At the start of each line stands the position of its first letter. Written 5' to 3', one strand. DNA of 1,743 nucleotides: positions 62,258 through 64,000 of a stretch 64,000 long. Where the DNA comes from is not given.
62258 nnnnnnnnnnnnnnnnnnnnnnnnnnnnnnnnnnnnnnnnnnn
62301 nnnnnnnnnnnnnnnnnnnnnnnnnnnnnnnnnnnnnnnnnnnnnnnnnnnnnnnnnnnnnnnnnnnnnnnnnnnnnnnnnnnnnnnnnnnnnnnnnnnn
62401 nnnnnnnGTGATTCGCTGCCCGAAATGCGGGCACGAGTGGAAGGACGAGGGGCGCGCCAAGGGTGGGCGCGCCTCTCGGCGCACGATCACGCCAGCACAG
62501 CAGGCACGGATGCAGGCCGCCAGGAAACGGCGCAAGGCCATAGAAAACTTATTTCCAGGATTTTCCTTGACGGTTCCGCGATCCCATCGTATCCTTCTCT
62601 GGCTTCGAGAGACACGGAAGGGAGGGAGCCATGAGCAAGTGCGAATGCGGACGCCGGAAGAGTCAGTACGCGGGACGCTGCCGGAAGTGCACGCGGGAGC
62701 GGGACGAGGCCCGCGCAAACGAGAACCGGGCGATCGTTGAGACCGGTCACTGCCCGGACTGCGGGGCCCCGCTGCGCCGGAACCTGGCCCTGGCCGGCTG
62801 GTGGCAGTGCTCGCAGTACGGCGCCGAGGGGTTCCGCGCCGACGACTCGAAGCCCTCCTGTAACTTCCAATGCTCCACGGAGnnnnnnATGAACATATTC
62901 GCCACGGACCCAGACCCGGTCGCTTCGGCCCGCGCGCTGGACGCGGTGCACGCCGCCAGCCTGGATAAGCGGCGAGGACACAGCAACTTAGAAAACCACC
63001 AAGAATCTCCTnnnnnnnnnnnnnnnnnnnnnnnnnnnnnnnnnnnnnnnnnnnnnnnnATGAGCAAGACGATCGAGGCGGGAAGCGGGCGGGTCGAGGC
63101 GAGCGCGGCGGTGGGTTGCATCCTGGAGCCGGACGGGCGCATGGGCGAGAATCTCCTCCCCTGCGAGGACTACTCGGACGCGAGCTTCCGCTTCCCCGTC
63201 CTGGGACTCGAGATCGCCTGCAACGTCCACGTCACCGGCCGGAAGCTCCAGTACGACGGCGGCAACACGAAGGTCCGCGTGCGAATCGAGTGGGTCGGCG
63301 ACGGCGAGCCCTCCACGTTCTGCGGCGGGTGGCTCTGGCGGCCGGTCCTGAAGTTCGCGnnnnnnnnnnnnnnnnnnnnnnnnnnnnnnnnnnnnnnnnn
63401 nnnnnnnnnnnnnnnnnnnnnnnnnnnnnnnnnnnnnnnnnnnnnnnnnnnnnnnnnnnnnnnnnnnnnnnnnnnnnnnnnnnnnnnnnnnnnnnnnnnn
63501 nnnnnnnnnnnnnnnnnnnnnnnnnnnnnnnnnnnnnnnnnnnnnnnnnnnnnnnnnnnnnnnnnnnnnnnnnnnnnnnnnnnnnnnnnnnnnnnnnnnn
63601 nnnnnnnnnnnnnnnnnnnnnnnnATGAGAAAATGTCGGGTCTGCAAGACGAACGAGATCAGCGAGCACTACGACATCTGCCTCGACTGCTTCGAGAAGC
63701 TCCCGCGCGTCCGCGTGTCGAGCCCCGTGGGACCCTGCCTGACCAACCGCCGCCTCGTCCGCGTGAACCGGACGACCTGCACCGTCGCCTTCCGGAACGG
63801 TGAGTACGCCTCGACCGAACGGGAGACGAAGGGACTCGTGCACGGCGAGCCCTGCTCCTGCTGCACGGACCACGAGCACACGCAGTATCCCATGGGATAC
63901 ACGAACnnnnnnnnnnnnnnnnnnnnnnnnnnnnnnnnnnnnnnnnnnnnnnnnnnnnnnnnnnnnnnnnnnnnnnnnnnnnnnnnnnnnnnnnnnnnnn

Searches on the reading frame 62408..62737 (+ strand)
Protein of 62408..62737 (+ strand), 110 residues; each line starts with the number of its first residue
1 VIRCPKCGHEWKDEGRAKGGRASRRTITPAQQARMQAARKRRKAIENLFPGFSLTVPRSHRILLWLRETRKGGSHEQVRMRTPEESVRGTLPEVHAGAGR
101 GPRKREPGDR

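Call 10: search_protein_families(library=pfam, proteins=[window:62408-62737:+], max_evalue=0.1)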
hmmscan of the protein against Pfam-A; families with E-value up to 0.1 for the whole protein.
window:62408-62737:+ (110 aa): 6 families
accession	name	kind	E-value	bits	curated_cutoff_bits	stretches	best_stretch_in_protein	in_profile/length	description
PF23470.1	Zn_ribbon_PF0610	-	0.01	16.1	26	1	3-18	20-35/39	PF0610 rubredoxin-like zinc beta-ribbon domain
PF08274.17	Zn_Ribbon_YjdM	-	0.041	14.3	30.8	1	4-12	22-30/30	PhnA Zinc-Ribbon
PF13717.11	Zn_ribbon_4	-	0.047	14.1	30.3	1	1-12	25-36/36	zinc-ribbon domain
PF09538.15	FYDLN_acid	-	0.048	14.8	23.9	1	2-43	27-68/105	Protein of unknown function (FYDLN_acid)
PF23783.1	Zn_ribbon_TiaS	-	0.051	13.8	27.3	1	3-19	3-19/41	TiaS C-terminal zinc ribbon domain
PF13248.11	Zn_ribbon_3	-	0.064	13.2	27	1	1-9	2-10/26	zinc-ribbon domain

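Call 11: search_protein_families(library=phrogs, proteins=[window:62408-62737:+], max_evalue=0.1)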
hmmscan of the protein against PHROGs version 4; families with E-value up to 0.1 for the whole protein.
window:62408-62737:+ (110 aa): 1 family
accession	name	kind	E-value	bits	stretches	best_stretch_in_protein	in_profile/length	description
phrog_26127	-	unknown function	0.081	14.1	1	3-47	7-53/107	-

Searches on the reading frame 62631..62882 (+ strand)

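Call 10: search_protein_families(library=pfam, proteins=[window:62631-62882:+], max_evalue=0.1)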
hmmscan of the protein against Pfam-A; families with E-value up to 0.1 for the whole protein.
window:62631-62882:+ (84 aa): 2 families
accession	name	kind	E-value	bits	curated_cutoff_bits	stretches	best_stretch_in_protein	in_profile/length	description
PF03119.21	DNA_ligase_ZBD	-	0.0092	16.3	25.8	1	40-51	1-12/27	NAD-dependent DNA ligase C4 zinc finger domain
PF25207.1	DUF7837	-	0.01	16.3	27.8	0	38-51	5-18/47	Domain of unknown function (DUF7837)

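Call 11: search_protein_families(library=phrogs, proteins=[window:62631-62882:+], max_evalue=0.1)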
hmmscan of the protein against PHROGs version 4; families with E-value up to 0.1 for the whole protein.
window:62631-62882:+ (84 aa): 2 families
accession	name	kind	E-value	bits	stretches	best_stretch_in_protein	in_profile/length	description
phrog_23330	-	unknown function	0.018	16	1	12-50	19-56/105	-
phrog_2255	-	DNA, RNA and nucleotide metabolism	0.066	13.7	1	9-47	73-119/211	HNH endonuclease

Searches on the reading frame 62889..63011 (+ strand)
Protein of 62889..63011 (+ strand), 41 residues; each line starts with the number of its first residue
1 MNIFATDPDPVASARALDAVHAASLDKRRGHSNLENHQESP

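Call 41: search_protein_families(library=pfam, proteins=[window:62889-63011:+], max_evalue=1)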
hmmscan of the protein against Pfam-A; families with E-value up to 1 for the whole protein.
seq(41 aa): 0 families

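Call 59: search_protein_families(library=phrogs, proteins=[window:62889-63011:+], max_evalue=5)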
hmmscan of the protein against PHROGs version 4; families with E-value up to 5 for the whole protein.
seq(41 aa): 1 family
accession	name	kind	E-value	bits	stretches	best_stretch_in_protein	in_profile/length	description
phrog_624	-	DNA, RNA and nucleotide metabolism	0.00016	22.5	1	1-22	1-22/309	DNA binding protein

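Call 60: search_dna_similar(query=window:62889-63011:+, collection=phages, mode=protein, max_evalue=1, max_rows=10)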
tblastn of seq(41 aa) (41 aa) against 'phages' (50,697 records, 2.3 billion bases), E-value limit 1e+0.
Records with a match: 30; places in all: 30; records where one place covers at least 80% of the query: 0.
Best place of each record, by identity: 60-80% 14; <60% 16.
By first word of the organism name: Prochlorococcus 10; Rhizobium 8; Synechococcus 5; Cyanophage 3; Agrobacterium 2; Marine 2.
By host as written in the record: Prochlorococcus sp. MED4 4; Prochlorococcus NATL2A 2; Agrobacterium tumefaciens C58 2; Prochlorococcus sp. NATL1A 2; Synechococcus sp. WH 7803 2; Rhizobium phaseoli INC1-2 2; Rhizobium sp. N941 2; Prochlorococcus marinus NATL2A 2; and 9 more.
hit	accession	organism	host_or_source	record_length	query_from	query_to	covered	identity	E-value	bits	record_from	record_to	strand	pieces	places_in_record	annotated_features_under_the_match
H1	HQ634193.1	Cyanophage P-RSM6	Prochlorococcus NATL2A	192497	1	25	61%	60.0%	4e-2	35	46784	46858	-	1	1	hypothetical protein | cytosine methyltransferase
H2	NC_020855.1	Cyanophage P-RSM6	Prochlorococcus NATL2A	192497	1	25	61%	60.0%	4e-2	35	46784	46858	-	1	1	DNA binding protein | DNA methyltransferase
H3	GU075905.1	Prochlorococcus phage P-HM2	Prochlorococcus sp. MED4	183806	1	25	61%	60.0%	4e-2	34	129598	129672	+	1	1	hypothetical protein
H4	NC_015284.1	Prochlorococcus phage P-HM2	Prochlorococcus sp. MED4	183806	1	25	61%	60.0%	4e-2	34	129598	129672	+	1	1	DNA binding protein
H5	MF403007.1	Agrobacterium phage Atu_ph04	Agrobacterium tumefaciens C58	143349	1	18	44%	77.8%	4e-1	32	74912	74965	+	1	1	none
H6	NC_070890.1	Agrobacterium phage Atu_ph04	Agrobacterium tumefaciens C58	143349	1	18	44%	77.8%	4e-1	32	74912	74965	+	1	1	none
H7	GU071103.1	Prochlorococcus phage P-SSM7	Prochlorococcus sp. NATL1A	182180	1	25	61%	56.0%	2e-1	33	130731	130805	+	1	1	hypothetical protein (x2)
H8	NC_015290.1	Prochlorococcus phage P-SSM7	Prochlorococcus sp. NATL1A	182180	1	25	61%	56.0%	2e-1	33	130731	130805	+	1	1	DNA binding protein | hypothetical protein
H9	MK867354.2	Synechococcus phage S-SCSM1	Synechococcus sp. WH 7803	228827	1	25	61%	56.0%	2e-1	32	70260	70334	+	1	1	hypothetical protein | 2OG-Fe(II) oxygenase superfamily protein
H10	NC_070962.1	Synechococcus phage S-SCSM1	Synechococcus sp. WH 7803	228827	1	25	61%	56.0%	2e-1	32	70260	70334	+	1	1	hypothetical protein | 2OG-Fe(II) oxygenase superfamily protein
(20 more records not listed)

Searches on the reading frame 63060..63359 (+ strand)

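Call 10: search_protein_families(library=pfam, proteins=[window:63060-63359:+], max_evalue=0.1)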
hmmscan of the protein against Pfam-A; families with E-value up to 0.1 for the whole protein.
window:63060-63359:+ (100 aa): 1 family
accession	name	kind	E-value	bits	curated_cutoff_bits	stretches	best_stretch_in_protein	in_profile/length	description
PF12059.13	DUF3540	-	0.084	13.2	27.9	1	4-25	12-33/199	Protein of unknown function (DUF3540)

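Call 11: search_protein_families(library=phrogs, proteins=[window:63060-63359:+], max_evalue=0.1)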
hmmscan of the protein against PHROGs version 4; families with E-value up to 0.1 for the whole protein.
window:63060-63359:+ (100 aa): 0 families

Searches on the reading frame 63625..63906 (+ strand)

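Call 10: search_protein_families(library=pfam, proteins=[window:63625-63906:+], max_evalue=0.1)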
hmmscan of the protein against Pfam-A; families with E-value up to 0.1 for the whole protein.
window:63625-63906:+ (94 aa): 1 family
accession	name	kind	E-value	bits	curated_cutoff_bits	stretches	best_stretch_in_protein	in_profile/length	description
PF18912.6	DZR_2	-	0.035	14.4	27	1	2-29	8-34/56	Double zinc ribbon domain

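Call 11: search_protein_families(library=phrogs, proteins=[window:63625-63906:+], max_evalue=0.1)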
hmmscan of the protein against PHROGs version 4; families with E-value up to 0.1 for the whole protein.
window:63625-63906:+ (94 aa): 1 family
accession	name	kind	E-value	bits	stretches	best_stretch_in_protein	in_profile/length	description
phrog_19852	-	unknown function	0.054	14.4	1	4-35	14-45/53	-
